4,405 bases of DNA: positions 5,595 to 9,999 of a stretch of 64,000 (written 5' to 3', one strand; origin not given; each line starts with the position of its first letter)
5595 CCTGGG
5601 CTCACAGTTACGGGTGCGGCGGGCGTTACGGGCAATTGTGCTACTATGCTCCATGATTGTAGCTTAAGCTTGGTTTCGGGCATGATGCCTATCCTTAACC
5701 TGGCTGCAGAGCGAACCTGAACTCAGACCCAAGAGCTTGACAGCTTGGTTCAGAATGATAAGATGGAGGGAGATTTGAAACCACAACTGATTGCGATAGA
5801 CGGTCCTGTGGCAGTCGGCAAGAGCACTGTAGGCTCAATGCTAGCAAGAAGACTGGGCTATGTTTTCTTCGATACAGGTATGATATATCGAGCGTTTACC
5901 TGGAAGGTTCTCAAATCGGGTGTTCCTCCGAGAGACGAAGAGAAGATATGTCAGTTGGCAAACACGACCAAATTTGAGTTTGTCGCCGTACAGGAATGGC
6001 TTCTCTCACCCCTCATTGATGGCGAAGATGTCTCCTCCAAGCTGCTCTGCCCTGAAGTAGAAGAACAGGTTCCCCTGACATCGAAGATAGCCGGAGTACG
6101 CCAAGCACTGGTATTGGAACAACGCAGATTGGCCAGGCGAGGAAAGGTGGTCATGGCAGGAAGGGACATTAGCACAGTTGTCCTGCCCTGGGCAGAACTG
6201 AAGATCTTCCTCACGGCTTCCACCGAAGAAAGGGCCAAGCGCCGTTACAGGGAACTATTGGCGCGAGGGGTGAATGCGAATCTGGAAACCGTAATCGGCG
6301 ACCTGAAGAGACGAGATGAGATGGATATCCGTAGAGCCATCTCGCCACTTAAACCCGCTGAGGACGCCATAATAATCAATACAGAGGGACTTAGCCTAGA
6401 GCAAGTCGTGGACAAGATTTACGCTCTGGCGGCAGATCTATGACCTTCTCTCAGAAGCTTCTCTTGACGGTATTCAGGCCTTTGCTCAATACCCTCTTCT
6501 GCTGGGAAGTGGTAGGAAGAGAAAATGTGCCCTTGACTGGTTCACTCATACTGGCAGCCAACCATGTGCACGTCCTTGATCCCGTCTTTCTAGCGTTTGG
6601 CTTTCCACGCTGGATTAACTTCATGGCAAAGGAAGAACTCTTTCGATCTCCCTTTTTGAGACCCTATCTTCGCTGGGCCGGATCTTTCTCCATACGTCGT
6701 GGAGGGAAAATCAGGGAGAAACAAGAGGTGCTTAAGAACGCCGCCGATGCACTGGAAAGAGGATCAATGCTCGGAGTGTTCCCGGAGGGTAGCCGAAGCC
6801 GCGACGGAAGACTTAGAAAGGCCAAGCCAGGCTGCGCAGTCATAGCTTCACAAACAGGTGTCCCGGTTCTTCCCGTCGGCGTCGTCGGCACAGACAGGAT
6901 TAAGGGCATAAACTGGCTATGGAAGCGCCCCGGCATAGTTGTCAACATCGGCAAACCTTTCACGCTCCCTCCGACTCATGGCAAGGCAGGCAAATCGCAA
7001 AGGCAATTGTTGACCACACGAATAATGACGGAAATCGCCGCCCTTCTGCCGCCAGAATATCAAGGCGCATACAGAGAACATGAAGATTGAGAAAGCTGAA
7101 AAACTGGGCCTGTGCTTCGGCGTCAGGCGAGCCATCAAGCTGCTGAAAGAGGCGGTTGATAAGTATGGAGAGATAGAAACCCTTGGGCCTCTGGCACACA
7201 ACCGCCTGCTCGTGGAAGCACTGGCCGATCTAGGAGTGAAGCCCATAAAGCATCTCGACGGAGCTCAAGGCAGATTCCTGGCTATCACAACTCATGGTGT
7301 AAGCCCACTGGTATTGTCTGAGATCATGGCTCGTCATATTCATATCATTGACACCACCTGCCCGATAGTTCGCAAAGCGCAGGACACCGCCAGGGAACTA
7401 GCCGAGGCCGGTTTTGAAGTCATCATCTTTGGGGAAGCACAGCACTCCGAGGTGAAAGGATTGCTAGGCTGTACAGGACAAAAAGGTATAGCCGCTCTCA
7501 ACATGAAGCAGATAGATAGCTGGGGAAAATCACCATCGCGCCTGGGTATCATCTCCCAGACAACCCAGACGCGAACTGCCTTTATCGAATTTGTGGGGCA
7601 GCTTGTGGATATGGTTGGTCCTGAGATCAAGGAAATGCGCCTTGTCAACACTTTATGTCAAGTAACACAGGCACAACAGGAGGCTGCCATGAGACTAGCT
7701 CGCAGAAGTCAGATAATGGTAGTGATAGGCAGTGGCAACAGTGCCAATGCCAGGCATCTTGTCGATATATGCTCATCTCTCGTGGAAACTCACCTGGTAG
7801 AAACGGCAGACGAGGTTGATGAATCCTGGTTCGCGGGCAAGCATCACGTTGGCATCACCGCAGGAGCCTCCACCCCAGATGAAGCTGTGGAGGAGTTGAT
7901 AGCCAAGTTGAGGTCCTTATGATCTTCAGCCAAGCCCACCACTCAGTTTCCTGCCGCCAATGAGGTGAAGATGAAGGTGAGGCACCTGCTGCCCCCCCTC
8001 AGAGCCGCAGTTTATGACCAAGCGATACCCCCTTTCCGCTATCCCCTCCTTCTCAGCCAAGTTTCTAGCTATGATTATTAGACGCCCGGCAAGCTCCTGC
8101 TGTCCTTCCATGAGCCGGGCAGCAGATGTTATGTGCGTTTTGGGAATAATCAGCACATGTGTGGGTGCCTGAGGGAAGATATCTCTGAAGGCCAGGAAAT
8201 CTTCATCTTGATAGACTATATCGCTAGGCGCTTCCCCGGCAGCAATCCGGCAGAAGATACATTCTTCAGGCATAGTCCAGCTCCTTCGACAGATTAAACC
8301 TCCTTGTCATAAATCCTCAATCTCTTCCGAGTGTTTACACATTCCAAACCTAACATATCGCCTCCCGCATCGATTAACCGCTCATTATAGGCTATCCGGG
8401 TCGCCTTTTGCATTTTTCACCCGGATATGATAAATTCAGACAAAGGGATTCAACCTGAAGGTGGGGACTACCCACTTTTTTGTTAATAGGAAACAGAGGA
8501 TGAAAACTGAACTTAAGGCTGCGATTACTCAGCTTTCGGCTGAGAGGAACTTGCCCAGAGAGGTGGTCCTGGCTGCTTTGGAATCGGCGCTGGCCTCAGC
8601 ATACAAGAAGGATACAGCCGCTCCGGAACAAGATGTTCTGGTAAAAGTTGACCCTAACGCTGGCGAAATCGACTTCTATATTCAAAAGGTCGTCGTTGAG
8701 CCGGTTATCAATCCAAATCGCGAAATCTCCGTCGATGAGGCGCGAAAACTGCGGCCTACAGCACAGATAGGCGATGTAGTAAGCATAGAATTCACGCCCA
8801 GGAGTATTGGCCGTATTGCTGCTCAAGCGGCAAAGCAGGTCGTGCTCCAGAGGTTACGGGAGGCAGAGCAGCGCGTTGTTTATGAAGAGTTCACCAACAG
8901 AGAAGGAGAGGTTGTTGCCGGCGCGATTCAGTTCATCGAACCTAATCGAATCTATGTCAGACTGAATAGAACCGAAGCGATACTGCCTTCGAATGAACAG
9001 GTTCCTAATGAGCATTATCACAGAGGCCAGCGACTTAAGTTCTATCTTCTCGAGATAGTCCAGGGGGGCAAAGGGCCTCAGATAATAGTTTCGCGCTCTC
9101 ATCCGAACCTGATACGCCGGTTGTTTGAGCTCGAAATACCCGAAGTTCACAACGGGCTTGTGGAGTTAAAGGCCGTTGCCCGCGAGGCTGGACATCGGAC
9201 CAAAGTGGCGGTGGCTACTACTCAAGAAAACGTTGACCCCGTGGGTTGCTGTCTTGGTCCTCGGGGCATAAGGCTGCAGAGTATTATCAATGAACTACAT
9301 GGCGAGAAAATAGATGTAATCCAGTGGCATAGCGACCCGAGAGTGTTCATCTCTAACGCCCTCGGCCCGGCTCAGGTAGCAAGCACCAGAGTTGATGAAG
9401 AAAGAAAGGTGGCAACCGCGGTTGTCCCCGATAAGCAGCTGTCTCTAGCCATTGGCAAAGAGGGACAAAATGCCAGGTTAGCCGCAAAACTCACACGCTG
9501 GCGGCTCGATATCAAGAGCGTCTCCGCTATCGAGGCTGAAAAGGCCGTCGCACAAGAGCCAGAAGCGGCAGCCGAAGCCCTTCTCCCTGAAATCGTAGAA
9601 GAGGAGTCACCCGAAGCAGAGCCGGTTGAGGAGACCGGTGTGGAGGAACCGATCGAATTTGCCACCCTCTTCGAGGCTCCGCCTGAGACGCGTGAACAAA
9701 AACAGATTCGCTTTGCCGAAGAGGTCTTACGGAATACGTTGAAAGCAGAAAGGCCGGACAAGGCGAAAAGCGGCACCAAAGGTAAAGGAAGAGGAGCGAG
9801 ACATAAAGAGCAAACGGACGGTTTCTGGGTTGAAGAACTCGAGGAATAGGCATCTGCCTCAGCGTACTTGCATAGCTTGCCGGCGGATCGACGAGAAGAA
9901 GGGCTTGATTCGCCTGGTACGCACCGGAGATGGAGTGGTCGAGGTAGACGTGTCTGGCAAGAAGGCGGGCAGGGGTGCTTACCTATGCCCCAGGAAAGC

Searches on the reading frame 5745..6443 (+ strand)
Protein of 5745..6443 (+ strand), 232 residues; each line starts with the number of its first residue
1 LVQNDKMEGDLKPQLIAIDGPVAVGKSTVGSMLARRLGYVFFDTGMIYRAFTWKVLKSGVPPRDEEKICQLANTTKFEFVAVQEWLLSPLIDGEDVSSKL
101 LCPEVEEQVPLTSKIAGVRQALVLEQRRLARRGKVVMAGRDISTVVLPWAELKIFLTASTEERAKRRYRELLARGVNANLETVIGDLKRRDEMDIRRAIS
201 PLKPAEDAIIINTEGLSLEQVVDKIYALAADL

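Call 62: search_protein_families(library=pfam, proteins=[window:5745-6443:+], max_evalue=0.00001)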
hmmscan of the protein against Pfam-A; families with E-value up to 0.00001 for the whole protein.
window:5745-6443:+ (232 aa): 3 families
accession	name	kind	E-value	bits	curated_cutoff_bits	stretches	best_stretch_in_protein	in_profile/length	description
PF02224.24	Cytidylate_kin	-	4.2e-68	229.6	26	1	16-228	1-208/211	Cytidylate kinase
PF13189.12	Cytidylate_kin2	-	3.8e-08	34.1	28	1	16-166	2-127/176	Cytidylate kinase-like family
PF13238.12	AAA_18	-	8.5e-07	29.9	29.4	1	16-167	1-108/128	AAA domain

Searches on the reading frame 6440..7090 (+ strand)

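Call 62: search_protein_families(library=pfam, proteins=[window:6440-7090:+], max_evalue=0.00001)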
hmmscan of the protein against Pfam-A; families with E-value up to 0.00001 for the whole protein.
window:6440-7090:+ (216 aa): 1 family
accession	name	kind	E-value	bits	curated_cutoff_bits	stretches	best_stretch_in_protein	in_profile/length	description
PF01553.26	Acyltransferase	-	8.5e-27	94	23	1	23-148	3-131/132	Acyltransferase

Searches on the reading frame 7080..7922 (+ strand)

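Call 62: search_protein_families(library=pfam, proteins=[window:7080-7922:+], max_evalue=0.00001)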
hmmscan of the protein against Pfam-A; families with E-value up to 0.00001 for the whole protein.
window:7080-7922:+ (280 aa): 1 family
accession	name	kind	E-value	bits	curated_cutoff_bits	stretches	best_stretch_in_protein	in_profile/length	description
PF02401.23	LYTB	-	4.7e-75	252.7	24.5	1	3-277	1-266/267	LytB protein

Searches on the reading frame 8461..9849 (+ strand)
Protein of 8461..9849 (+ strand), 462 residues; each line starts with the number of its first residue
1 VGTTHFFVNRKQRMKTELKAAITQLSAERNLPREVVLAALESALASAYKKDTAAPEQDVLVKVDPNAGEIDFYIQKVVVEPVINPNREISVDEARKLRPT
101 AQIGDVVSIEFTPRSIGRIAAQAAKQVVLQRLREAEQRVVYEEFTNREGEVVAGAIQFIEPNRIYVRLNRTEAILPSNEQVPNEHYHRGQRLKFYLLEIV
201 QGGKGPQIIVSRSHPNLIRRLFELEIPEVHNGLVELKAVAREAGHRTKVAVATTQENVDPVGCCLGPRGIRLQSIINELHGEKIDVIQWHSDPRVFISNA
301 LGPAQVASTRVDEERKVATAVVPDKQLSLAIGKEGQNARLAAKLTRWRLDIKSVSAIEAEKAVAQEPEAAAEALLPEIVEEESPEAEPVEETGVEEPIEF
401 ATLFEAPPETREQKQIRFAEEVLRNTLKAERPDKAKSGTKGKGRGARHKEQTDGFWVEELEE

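Call 62: search_protein_families(library=pfam, proteins=[window:8461-9849:+], max_evalue=0.00001)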
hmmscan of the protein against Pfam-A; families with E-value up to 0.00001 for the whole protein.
window:8461-9849:+ (462 aa): 2 families
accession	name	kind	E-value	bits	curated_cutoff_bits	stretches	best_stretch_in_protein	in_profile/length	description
PF08529.16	NusA_N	-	7.2e-37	126.7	23.8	1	17-137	1-118/119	NusA N-terminal domain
PF13184.12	KH_5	-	3.7e-25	88.3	27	1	243-309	1-67/69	NusA-like KH domain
